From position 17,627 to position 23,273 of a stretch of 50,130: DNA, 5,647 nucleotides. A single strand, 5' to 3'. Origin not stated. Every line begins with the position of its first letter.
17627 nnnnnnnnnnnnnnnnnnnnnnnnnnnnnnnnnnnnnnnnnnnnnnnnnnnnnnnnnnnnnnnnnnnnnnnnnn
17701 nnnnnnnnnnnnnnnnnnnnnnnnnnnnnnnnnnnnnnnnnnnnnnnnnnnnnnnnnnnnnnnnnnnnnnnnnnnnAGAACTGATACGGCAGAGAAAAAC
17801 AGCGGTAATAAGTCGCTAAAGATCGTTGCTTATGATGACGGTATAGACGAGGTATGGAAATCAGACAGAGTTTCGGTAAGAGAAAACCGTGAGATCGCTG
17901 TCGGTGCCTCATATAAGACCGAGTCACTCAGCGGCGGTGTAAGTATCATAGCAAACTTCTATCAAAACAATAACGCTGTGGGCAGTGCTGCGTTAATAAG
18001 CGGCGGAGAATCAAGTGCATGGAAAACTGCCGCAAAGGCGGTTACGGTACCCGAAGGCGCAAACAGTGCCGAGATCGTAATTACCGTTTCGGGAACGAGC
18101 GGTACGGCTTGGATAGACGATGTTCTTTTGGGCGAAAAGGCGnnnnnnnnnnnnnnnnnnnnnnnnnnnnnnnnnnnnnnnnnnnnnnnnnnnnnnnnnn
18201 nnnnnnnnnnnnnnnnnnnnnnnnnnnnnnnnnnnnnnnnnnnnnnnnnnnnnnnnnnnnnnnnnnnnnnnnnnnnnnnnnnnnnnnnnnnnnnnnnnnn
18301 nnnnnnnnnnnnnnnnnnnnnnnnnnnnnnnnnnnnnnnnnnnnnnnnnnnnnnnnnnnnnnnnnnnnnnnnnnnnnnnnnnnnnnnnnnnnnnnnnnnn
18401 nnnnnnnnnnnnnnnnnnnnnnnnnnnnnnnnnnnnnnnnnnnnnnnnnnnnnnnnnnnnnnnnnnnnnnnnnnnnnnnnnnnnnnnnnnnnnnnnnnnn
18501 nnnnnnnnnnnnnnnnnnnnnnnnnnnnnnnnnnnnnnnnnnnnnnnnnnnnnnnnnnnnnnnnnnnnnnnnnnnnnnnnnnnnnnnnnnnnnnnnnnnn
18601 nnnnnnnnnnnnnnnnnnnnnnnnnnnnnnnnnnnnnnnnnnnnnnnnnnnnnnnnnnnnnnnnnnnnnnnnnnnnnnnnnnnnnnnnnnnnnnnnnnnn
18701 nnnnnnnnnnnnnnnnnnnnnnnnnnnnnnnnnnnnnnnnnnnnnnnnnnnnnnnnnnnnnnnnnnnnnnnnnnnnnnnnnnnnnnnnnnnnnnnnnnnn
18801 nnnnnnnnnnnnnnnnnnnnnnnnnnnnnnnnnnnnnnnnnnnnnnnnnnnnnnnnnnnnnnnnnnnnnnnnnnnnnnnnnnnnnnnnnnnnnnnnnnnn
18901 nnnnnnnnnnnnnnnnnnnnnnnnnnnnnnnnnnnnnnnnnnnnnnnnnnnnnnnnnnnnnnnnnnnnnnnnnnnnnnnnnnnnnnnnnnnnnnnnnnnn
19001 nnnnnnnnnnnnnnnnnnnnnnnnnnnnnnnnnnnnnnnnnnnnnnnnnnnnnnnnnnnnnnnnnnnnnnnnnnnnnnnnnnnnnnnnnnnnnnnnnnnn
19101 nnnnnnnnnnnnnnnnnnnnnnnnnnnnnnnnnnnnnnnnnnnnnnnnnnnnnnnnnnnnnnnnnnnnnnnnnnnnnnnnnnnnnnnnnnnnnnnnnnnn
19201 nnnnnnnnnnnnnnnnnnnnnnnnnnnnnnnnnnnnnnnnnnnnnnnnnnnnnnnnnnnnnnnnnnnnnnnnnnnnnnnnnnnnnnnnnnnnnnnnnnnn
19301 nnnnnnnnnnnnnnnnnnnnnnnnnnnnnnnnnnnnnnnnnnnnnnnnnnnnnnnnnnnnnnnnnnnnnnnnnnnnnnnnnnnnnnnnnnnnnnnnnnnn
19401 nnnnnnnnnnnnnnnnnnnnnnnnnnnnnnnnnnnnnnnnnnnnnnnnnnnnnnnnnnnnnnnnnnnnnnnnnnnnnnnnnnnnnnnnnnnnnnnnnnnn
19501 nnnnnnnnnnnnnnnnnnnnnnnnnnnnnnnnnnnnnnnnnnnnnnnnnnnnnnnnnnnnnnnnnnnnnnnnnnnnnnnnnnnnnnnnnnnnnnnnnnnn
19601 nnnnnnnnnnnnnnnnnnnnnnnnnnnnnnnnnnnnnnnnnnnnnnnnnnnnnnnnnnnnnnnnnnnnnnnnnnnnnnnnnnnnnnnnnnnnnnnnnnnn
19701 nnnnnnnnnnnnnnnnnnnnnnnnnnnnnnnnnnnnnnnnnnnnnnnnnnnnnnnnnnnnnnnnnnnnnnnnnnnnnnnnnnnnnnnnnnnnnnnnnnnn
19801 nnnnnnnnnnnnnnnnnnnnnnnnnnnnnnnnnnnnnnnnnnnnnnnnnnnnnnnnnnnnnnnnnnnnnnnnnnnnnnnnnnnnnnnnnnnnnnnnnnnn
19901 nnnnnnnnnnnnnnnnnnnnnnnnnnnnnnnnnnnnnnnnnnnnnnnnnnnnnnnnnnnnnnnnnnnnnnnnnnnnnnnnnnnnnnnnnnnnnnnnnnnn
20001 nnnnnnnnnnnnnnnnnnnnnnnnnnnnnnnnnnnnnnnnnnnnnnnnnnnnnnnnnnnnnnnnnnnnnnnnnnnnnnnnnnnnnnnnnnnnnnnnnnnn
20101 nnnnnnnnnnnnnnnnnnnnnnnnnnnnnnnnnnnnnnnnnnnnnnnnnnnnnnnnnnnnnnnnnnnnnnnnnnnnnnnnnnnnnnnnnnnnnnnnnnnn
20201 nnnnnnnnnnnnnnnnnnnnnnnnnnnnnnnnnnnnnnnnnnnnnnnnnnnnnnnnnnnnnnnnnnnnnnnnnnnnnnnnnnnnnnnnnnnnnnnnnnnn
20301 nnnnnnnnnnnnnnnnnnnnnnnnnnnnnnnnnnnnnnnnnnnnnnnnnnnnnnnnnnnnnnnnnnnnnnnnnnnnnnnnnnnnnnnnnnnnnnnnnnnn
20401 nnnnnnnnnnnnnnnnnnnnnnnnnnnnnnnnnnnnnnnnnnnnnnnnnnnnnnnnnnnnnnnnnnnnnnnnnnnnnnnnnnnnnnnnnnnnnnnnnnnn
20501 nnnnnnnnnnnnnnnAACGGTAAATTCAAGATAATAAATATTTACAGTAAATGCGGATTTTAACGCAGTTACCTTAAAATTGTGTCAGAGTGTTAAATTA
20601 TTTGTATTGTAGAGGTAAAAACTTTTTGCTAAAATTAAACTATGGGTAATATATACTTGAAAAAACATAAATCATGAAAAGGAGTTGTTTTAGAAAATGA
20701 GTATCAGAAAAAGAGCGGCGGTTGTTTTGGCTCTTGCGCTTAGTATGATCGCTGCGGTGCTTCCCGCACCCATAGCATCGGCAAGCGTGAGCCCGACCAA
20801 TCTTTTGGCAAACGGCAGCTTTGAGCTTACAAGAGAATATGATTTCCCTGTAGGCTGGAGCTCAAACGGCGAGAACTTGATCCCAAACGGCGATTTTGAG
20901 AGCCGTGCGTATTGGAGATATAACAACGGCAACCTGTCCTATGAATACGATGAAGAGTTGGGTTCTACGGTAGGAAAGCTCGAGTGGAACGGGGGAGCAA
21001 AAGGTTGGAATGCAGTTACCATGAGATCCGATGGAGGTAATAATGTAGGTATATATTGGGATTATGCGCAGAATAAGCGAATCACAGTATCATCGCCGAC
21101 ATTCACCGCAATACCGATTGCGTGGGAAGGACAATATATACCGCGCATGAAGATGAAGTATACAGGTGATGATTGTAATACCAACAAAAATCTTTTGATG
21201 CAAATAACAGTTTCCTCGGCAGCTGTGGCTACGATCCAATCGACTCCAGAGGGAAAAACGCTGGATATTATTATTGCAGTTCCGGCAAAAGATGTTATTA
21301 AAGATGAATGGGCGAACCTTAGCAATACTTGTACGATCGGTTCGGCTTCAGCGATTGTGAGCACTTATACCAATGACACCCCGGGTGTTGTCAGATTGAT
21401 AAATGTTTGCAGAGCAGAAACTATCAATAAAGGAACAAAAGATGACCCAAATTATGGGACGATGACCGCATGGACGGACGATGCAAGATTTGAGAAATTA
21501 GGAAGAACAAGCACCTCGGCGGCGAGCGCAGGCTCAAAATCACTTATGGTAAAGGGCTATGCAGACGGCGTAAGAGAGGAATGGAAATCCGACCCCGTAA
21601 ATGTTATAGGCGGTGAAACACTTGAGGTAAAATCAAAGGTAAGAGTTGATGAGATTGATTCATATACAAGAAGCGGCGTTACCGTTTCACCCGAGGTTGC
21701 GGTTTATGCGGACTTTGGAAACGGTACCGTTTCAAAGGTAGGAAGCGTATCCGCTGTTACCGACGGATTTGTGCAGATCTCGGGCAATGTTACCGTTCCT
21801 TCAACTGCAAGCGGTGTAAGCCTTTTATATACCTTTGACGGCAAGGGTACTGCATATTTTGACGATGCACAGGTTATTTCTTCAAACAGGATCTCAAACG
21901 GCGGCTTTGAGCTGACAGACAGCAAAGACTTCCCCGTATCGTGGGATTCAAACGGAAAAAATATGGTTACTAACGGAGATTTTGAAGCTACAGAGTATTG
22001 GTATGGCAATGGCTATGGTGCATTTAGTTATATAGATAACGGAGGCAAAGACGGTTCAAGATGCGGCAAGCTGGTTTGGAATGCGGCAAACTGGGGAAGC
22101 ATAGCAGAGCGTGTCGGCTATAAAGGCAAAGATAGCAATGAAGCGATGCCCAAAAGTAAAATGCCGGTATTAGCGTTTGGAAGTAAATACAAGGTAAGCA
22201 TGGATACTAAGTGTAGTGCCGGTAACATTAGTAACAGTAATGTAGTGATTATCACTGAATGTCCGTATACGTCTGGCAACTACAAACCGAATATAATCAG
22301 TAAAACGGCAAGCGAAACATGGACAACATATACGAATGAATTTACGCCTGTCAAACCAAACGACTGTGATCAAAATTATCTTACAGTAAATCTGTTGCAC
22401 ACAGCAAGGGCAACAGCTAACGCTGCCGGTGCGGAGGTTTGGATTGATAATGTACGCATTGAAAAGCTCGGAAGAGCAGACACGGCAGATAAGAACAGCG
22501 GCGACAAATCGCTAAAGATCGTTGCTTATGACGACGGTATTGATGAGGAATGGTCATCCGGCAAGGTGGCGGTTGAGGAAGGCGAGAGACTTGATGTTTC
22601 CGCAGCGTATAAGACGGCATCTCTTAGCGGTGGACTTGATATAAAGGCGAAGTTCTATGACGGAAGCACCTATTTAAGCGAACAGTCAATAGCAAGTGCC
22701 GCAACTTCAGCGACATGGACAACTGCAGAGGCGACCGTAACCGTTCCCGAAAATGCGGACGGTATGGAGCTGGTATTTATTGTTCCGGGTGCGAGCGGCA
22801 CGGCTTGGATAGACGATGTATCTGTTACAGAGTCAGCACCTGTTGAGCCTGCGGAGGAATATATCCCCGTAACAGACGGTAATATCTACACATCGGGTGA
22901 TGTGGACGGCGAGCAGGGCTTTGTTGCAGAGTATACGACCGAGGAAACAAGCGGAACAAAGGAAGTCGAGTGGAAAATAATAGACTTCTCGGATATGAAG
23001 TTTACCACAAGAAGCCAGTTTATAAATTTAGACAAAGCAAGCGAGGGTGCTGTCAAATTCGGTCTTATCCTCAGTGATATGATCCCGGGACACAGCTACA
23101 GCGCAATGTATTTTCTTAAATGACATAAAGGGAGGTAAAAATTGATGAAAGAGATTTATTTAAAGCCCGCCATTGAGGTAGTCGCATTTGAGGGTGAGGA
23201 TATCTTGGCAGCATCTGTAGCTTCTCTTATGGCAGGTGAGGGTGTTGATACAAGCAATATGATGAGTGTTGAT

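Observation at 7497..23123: A two-part CBM-like cassette recurs about ten times across five giant secreted proteins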

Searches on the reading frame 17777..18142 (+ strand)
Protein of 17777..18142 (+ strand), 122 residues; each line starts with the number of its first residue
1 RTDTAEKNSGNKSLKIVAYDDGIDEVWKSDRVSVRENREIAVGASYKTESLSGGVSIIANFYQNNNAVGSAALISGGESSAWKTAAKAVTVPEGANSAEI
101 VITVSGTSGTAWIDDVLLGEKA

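Call 8: search_protein_families(library=pfam, max_evalue=10, proteins=[window:17777-18142:+])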
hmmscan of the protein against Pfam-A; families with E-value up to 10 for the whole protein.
seq(122 aa): 1 family
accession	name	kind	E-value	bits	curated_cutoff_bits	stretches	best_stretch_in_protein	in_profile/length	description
PF12456.14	hSac2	-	0.21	11.6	26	1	12-49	59-95/115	Inositol phosphatase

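Call 29: search_solved_structures(query=A3, max_evalue=1, show_alignments=0)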
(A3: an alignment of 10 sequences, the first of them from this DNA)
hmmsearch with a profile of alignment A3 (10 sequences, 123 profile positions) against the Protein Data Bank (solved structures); distinct sequences matched with E-value up to 1: 12.
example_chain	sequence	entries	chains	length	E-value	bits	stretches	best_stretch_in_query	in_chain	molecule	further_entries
8zdo_v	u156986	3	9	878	2e-06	31.3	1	30-121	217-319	Central fiber protein (gp20)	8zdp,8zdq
8ag9_A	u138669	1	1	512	2.6e-05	27.7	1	36-120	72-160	Endoglucanase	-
1gui_A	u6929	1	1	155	2.9e-05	27.5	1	31-120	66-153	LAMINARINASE 16A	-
4d0q_A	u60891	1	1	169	0.0028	21.1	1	32-121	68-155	HYALURONATE LYASE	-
2w5f_A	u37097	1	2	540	0.0039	20.7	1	8-122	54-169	ENDO-1,4-BETA-XYLANASE Y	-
2wys_A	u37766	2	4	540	0.0039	20.7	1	8-122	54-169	ENDO-1,4-BETA-XYLANASE Y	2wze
3zyp_A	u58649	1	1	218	0.057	16.9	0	107-122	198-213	CIP1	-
4mgq_A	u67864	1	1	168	0.19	15.2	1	34-119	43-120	Glycosyl hydrolase family 10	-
4xuo_A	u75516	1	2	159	0.33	14.4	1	2-115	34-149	Endo-1,4-beta-xylanase C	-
2fo1_E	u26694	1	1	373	0.34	14.4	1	9-68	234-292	Lin-12 protein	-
4xup_A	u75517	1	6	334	0.51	13.8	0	2-110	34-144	Endo-1,4-beta-xylanase C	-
9mui_A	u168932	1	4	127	0.56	13.7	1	79-121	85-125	ADP-ribosyltransferase binding component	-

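Call 64: search_protein_families(library=pfam, alignment_id=A3, max_evalue=1)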
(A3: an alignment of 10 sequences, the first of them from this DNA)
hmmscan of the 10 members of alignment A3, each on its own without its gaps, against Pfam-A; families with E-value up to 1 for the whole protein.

A. member 1, seq(122 aa): 1 family
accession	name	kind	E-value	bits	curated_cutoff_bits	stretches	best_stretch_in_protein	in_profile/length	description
PF12456.14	hSac2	-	0.21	11.6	26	1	12-49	59-95/115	Inositol phosphatase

B. families by the number of members that match (of 10 scanned): 8 families
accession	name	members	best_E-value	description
PF02018.23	CBM_4_9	4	0.0011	Carbohydrate binding domain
PF22637.2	CBM_4_9_1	2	0.11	BppA domain 1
PF03422.21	CBM_6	1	0.0087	Carbohydrate binding module (family 6)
PF14221.11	DUF4330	1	0.011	Domain of unknown function (DUF4330)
PF14344.12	DUF4397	1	0.068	Domain of unknown function (DUF4397)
PF18836.7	B_solenoid_ydck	1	0.071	YdcK Beta solenoid repeat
PF06688.16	DUF1187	1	0.13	Protein of unknown function (DUF1187)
PF12456.14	hSac2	1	0.21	Inositol phosphatase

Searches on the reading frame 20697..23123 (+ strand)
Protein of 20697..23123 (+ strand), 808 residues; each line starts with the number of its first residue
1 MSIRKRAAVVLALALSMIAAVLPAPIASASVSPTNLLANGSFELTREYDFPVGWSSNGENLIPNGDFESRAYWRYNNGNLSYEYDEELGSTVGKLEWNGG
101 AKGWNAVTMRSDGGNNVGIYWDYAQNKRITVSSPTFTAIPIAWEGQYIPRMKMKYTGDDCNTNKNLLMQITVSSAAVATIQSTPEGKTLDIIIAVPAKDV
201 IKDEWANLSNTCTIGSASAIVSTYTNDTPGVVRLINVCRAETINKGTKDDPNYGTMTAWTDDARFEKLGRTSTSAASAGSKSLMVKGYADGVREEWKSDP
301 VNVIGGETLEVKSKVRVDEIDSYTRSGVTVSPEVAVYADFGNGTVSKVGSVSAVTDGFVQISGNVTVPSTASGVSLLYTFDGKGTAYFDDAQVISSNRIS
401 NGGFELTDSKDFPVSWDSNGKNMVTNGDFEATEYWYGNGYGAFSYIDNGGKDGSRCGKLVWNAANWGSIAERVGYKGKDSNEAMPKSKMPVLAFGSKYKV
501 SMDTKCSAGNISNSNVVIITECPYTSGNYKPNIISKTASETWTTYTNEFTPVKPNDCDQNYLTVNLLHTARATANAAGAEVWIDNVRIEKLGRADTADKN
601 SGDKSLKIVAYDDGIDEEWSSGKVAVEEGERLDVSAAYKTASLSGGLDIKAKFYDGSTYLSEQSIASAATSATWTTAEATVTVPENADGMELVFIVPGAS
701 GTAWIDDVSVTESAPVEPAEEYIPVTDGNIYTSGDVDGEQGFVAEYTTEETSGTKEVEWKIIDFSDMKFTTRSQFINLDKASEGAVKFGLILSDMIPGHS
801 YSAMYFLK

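Call 4: search_protein_families(library=pfam, proteins=[window:20697-23123:+], max_evalue=0.01)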
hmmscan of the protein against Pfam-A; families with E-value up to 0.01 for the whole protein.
window:20697-23123:+ (808 aa): 1 family
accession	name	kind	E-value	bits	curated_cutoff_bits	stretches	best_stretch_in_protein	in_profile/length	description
PF02018.23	CBM_4_9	-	6.8e-05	23.7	25.9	0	422-565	2-130/136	Carbohydrate binding domain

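Call 19: search_protein_families(library=ncbifam, max_evalue=0.01, proteins=[window:20697-23123:+])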
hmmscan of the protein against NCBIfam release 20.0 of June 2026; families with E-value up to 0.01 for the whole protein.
window:20697-23123:+ (808 aa): 0 families
